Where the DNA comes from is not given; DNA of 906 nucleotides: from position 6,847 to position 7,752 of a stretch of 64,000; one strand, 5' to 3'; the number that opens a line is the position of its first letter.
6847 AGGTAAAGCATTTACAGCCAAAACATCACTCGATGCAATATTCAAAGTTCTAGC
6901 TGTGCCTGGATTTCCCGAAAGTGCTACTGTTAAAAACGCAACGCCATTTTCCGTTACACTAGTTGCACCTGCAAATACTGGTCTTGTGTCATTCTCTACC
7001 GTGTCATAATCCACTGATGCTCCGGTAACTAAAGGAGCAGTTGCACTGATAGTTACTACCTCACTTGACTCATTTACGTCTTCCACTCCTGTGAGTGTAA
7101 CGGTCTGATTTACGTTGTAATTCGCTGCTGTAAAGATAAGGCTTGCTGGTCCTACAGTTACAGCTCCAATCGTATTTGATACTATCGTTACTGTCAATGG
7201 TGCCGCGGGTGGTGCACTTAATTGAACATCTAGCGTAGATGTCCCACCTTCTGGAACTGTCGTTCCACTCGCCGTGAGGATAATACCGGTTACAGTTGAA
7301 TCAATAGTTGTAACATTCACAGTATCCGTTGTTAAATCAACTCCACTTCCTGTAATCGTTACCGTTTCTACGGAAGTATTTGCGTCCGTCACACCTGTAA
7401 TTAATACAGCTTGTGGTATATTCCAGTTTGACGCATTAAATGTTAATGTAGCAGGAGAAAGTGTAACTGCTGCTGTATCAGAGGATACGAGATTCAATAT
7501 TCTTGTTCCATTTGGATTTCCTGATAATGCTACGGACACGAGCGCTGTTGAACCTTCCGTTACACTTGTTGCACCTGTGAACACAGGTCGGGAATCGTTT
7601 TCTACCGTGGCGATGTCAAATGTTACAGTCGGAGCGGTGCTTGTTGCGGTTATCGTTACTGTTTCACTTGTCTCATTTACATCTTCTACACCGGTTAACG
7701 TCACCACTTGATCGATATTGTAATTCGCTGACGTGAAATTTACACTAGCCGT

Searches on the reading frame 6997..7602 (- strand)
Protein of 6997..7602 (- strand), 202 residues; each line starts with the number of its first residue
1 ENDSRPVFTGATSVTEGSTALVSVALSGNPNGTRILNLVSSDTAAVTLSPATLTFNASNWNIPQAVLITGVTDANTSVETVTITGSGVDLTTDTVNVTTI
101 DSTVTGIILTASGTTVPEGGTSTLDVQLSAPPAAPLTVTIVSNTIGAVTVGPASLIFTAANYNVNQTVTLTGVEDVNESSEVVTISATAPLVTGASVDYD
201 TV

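Call 36: predict_structure(alignment_id=A1)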
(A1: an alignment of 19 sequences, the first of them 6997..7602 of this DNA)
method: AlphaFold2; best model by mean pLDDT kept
length: 202 residues; sequences in the alignment: 19
mean_pLDDT: 91.9   pTM: 0.61
mean pLDDT of the five models: 91.9, 91.0, 90.9, 90.7, 90.6
residues with pLDDT >= 90: 157; 70-90: 37; 50-70: 8; < 50: 0
segments of 3 or more residues with pLDDT < 50: none
pLDDT, mean of each block of 10 residues (from residue 1): 86 94 96 96 96 97 97 79 96 95 84 92 95 90 90 95 96 82 93 91 86
secondary structure, 60 per line:
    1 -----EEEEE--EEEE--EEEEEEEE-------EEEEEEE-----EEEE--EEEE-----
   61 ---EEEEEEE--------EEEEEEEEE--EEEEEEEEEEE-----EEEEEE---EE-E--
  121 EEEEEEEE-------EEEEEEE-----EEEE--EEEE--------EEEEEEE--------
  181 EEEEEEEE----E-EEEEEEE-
elements in order: E6-10 E13-16 E19-26 E34-40 E46-49 E52-55 E64-70 E79-87 E90-100 E106-111 E121-128 E136-142 E148-151 E154-157 E166-172 E181-188 E195-201

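Call 38: fold_search(model_id=the predicted structure, library=pdb)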
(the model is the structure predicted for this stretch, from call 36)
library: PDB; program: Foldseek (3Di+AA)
matches with E <= 10: 2000; with E <= 0.001: 1238
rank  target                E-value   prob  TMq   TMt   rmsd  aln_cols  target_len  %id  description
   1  7sqc_2A               8.9e-09  1.00  0.51  0.18   6.2       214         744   14  Ciliary C1 central pair apparatus isolated from Chlamydomonas reinhardtii (released 2022-04-13)
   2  7sqc_2B               1.7e-08  1.00  0.53  0.19   6.2       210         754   14  Ciliary C1 central pair apparatus isolated from Chlamydomonas reinhardtii (released 2022-04-13)
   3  7som_D                6.5e-08  1.00  0.49  0.10   7.3       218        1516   10  Ciliary C2 central pair apparatus isolated from Chlamydomonas reinhardtii (released 2022-04-13)
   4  9ijj_h                1.1e-07  1.00  0.36  0.08  11.2       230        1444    9  In situ structure of the central apparatus in mouse sperm axoneme. (released 2025-06-04)
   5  7n6g_4C               2.8e-07  1.00  0.52  0.21   6.5       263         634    9  C1 of central pair (released 2022-05-18)
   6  9fh8_A                3.9e-07  1.00  0.43  0.33   7.5       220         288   11  Crystal structure of the SPD-2 domain of Apis dorsata CEP192 (released 2025-03-26)
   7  9ijj_L                1.2e-06  1.00  0.42  0.38   8.8       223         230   12  In situ structure of the central apparatus in mouse sperm axoneme. (released 2025-06-04)
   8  9ijj_4I               1.2e-06  1.00  0.41  0.05   7.8       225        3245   12  In situ structure of the central apparatus in mouse sperm axoneme. (released 2025-06-04)
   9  7sqc_T1               1.4e-06  1.00  0.42  0.18  10.4       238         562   10  Ciliary C1 central pair apparatus isolated from Chlamydomonas reinhardtii (released 2022-04-13)
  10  9ijj_4G               2.5e-06  1.00  0.39  0.03  10.4       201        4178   10  In situ structure of the central apparatus in mouse sperm axoneme. (released 2025-06-04)
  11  9ijj_4H               3.0e-06  1.00  0.41  0.04   8.9       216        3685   11  In situ structure of the central apparatus in mouse sperm axoneme. (released 2025-06-04)
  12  5b3n                  3.2e-06  1.00  0.29  0.26  18.2       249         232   11  The crystal structure of anti-H4K20me1_scFv, 15F11 (released 2016-09-21)
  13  4hzl_A                3.3e-06  1.00  0.32  0.30  12.1       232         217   17  Neutralizing antibody mAb#8 in complex with the Epitope II of HCV E2 envelope protein (released 2013-05-01)
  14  5x8l_H                3.5e-06  1.00  0.31  0.30  11.2       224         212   16  PD-L1 in complex with atezolizumab (released 2017-08-16)
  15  7sqc_T3               3.9e-06  1.00  0.38  0.26  12.1       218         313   11  Ciliary C1 central pair apparatus isolated from Chlamydomonas reinhardtii (released 2022-04-13)
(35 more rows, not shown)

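Call 40: find_related_loci(query=A1, collection=metagenome_contigs, flank=10000)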
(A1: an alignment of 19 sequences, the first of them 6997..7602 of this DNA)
Query A1 (202 aa) in metagenome_contigs; peptide patterns used: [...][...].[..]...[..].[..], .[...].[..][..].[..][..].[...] (x = any residue, [..] = any of these).
210 stretches matched a pattern; 8 encode a relative of the query (tblastn E <= 1e-3); 8 distinct loci.
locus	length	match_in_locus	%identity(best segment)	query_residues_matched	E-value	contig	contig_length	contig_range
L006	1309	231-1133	68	1-202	7e-85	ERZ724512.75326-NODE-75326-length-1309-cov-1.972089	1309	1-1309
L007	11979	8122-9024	67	1-202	1e-78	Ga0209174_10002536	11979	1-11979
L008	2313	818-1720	67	1-202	8e-80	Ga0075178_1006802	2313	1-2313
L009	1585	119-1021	66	1-202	1e-80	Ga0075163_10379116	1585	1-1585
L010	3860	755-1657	65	1-202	3e-76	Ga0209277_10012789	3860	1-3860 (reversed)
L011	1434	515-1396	56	1-199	6e-64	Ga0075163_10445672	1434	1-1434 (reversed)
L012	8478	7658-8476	55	1-185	1e-51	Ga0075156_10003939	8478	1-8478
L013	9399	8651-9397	56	1-185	3e-43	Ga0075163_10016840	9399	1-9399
